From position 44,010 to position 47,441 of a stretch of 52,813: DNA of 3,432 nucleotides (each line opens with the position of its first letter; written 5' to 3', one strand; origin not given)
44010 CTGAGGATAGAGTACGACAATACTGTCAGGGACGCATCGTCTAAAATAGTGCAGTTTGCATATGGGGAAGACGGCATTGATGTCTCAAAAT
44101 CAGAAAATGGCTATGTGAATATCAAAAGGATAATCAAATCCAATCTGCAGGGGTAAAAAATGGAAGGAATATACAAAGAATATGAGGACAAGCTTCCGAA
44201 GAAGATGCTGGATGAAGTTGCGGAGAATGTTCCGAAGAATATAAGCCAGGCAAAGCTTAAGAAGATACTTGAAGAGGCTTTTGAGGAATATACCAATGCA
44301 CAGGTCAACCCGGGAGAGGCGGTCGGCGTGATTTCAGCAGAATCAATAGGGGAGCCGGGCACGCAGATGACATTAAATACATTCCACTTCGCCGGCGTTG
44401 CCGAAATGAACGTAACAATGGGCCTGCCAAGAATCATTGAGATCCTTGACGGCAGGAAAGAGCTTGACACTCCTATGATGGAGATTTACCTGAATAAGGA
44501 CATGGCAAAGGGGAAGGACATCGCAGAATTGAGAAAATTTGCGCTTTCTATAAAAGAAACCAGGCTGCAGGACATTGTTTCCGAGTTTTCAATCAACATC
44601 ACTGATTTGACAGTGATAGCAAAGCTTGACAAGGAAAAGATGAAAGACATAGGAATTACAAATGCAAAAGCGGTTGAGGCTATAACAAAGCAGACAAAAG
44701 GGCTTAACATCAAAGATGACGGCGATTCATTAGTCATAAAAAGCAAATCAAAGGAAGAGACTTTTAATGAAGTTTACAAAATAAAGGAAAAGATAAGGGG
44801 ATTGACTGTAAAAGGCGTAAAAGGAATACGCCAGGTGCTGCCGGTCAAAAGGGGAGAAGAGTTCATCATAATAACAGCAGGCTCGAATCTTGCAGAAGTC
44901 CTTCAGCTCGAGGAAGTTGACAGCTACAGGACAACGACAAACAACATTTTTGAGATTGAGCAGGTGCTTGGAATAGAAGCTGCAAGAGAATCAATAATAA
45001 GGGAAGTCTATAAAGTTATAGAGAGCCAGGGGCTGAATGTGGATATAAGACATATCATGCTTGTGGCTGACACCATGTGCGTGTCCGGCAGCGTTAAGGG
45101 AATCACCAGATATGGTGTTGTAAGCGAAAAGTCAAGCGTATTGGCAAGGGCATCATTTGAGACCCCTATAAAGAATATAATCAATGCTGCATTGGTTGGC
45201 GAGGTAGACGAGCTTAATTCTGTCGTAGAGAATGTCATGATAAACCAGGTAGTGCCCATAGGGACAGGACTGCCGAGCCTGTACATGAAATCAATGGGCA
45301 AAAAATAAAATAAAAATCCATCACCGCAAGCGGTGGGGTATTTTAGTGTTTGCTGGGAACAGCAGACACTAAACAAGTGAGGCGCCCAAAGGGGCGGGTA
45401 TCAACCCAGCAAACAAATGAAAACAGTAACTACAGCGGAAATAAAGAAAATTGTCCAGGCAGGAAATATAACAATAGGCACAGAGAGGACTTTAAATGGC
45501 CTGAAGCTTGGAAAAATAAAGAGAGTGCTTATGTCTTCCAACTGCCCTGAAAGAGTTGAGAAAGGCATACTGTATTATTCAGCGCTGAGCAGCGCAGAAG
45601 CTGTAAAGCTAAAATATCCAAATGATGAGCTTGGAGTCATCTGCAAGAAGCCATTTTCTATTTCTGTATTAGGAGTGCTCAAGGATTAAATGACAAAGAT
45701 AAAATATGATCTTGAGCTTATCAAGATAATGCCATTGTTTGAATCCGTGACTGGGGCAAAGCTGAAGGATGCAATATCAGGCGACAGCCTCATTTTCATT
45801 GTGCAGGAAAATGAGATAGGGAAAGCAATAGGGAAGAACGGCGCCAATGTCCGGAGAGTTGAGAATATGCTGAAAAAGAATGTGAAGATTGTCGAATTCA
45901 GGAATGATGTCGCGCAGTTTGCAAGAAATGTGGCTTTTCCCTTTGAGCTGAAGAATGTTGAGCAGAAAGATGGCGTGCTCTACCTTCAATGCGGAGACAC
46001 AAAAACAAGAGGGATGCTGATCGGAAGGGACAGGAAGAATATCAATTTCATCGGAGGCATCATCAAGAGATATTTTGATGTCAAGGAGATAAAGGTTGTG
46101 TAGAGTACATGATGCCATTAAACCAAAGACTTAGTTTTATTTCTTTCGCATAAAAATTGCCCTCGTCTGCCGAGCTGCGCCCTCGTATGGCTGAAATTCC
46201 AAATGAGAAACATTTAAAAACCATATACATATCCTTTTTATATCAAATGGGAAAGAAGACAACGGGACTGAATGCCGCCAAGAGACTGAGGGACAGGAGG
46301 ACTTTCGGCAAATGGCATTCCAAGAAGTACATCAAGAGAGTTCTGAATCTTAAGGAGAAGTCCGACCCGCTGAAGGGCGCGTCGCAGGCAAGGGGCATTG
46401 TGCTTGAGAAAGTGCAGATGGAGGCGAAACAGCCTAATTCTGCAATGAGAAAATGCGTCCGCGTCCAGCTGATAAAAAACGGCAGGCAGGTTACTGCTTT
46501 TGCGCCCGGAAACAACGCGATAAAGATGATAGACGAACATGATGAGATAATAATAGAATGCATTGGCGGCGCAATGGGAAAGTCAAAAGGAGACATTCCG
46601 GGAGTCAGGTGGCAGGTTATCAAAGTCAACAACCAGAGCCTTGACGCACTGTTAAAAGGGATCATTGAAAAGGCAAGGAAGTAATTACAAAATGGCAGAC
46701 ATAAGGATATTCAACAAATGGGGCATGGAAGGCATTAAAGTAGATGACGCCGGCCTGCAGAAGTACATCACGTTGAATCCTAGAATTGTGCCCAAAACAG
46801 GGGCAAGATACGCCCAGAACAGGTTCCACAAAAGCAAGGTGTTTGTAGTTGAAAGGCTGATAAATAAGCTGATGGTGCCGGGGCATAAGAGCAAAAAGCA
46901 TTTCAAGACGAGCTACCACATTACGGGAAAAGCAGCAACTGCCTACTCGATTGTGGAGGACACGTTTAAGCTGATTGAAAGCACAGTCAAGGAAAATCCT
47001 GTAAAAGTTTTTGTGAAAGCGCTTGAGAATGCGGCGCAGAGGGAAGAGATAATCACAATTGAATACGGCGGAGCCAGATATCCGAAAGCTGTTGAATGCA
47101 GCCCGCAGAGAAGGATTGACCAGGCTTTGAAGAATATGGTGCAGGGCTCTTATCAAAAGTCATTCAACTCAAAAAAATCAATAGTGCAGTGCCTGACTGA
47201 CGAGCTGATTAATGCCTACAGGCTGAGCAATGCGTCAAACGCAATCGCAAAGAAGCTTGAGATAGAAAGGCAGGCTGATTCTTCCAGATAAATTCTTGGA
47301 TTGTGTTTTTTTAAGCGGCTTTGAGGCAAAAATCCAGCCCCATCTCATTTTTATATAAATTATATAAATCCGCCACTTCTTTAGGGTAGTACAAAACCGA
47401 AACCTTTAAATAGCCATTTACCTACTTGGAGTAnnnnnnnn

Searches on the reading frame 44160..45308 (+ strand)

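Call 15: search_protein_families(library=pfam, proteins=[window:44160-45308:+])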
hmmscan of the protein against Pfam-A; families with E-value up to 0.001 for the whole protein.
window:44160-45308:+ (382 aa): 1 family
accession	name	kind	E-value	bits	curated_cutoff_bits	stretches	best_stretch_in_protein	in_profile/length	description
PF04998.22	RNA_pol_Rpb1_5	-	2.1e-51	175.4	28.5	1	40-327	59-266/267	RNA polymerase Rpb1, domain 5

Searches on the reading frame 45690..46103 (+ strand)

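Call 15: search_protein_families(library=pfam, proteins=[window:45690-46103:+])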
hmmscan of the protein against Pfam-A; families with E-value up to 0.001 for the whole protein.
window:45690-46103:+ (137 aa): 3 families
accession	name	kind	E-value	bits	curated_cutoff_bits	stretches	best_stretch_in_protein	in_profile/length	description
PF13184.12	KH_5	-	2.9e-13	50.2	27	1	31-91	2-68/69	NusA-like KH domain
PF07650.23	KH_2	-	1.3e-05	25.3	22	1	32-68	25-61/78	KH domain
PF00013.35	KH_1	-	0.00044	20.4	21.5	0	35-67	3-35/66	KH domain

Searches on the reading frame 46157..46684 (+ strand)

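Call 15: search_protein_families(library=pfam, proteins=[window:46157-46684:+])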
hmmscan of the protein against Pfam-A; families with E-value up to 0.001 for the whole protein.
window:46157-46684:+ (175 aa): 1 family
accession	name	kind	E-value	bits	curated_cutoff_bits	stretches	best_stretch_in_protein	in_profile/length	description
PF00164.32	Ribosom_S12_S23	-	9e-42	141.7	22.3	1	66-174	2-109/110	Ribosomal protein S12/S23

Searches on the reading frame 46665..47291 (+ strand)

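Call 25: search_protein_families(library=pfam, proteins=[window:46665-47291:+], max_evalue=0.01)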
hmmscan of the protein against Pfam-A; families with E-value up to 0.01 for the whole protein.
window:46665-47291:+ (208 aa): 1 family
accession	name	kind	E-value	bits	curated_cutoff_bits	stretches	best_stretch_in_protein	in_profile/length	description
PF00177.27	Ribosomal_S7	-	1.8e-36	125.4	24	1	32-208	2-148/148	Ribosomal protein S7p/S5e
